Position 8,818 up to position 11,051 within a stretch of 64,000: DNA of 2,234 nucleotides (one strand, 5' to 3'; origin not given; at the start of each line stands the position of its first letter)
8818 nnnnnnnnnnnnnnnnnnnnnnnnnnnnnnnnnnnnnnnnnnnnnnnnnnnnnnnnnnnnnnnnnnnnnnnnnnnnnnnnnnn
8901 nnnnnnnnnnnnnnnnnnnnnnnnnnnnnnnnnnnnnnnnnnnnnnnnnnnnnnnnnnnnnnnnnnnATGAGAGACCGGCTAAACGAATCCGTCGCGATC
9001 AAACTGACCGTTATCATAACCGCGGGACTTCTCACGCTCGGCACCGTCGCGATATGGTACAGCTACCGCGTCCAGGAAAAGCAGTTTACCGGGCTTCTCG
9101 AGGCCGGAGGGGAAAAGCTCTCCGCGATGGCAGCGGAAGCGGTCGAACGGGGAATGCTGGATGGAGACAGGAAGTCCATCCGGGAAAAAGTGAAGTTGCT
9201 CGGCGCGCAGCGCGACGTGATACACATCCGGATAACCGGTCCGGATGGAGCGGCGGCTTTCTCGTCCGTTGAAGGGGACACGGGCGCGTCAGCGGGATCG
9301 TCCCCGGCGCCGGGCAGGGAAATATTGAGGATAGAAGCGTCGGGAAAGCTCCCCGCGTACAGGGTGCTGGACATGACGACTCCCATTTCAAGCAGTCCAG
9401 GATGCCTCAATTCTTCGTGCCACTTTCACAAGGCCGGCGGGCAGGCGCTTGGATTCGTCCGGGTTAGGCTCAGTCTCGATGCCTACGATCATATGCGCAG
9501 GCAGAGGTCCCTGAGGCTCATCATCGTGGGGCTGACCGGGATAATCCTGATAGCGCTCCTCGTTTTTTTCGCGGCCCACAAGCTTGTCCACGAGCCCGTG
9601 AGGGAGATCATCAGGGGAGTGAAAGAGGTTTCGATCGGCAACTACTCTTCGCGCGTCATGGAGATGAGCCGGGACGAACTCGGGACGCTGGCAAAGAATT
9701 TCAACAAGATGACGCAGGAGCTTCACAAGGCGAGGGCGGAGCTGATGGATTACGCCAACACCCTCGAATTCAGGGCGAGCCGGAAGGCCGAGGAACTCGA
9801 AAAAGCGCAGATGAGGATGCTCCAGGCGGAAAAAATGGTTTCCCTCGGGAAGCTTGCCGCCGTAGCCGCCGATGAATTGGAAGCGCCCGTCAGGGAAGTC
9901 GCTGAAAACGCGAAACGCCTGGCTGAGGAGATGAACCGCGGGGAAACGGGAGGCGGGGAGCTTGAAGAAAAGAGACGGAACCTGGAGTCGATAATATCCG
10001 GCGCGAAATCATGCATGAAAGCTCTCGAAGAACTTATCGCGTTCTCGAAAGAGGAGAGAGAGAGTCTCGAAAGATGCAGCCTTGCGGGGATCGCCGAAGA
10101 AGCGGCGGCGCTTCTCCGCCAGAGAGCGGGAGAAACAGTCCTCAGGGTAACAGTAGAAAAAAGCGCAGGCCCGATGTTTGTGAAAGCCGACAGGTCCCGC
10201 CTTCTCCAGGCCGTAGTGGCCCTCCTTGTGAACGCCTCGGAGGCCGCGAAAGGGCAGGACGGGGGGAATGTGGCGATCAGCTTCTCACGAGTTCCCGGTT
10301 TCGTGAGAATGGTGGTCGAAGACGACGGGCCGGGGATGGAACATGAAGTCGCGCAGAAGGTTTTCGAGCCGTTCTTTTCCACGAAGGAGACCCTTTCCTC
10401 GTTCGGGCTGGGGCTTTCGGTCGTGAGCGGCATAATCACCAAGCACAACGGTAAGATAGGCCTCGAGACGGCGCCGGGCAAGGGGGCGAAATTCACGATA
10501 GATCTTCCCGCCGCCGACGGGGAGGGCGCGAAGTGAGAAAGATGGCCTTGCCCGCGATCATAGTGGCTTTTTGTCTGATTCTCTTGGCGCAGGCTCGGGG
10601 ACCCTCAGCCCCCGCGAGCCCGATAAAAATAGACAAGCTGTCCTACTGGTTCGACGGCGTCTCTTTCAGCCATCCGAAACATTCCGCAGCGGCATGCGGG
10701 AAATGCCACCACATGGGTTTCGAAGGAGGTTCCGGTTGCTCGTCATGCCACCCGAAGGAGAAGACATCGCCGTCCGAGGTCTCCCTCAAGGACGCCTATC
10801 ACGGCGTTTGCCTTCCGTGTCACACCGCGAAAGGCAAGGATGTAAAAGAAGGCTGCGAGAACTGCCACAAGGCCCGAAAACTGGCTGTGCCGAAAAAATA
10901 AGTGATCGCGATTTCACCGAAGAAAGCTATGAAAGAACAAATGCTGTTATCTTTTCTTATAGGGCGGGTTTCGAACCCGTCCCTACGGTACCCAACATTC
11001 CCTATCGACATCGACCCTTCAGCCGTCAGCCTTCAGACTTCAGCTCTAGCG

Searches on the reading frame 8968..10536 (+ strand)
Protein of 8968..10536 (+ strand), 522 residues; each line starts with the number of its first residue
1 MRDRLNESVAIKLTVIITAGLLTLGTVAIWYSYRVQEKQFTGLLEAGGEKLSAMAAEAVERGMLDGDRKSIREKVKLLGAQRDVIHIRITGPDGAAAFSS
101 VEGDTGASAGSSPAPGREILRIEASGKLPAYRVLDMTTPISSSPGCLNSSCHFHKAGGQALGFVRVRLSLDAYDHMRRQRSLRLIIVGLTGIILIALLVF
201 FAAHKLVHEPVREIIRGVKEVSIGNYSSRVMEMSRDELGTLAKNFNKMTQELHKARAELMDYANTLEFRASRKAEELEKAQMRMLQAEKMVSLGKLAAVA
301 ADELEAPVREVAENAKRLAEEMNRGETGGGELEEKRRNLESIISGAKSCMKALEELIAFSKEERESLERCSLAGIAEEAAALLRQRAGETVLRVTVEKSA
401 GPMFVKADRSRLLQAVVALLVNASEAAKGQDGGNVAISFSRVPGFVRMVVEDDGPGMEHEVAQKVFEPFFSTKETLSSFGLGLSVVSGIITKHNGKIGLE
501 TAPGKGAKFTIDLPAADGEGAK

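Call 14: search_protein_families(library=pfam, proteins=[window:8968-10536:+], max_evalue=0.0001)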
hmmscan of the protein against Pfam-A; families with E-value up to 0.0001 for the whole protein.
window:8968-10536:+ (522 aa): 2 families
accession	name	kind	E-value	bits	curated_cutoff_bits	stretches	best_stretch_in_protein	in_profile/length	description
PF02518.31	HATPase_c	-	6.9e-21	75.2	26.4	1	408-516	2-110/111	Histidine kinase-, DNA gyrase B-, and HSP90-like ATPase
PF00672.30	HAMP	-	2.9e-08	34.3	25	1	208-253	7-52/53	HAMP domain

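Call 71: find_related_loci(query=window:8968-10533:+, collection=metagenome_contigs, flank=10000)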
Query window:8968-10533:+ (522 aa) in metagenome_contigs; peptide patterns used: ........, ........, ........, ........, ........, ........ (x = any residue, [..] = any of these).
87 stretches matched a pattern; 1 encode a relative of the query (tblastn E <= 1e-3); 1 distinct loci.
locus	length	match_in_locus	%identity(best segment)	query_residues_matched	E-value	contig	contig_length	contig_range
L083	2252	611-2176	73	1-522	0e+0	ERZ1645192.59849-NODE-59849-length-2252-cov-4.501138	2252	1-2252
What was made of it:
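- Tried and rejected: Using the upstream histidine kinase, only one 2.2-kb metagenome contig was found (call 71), so this was uninformative.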

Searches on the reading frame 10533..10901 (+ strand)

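Call 14: search_protein_families(library=pfam, proteins=[window:10533-10901:+], max_evalue=0.0001)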
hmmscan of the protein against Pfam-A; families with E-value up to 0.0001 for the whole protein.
window:10533-10901:+ (122 aa): 1 family
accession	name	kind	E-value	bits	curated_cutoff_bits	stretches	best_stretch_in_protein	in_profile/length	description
PF02085.21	Cytochrom_CIII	-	2.1e-11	44.5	22.9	1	35-112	14-101/101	Class III cytochrome C family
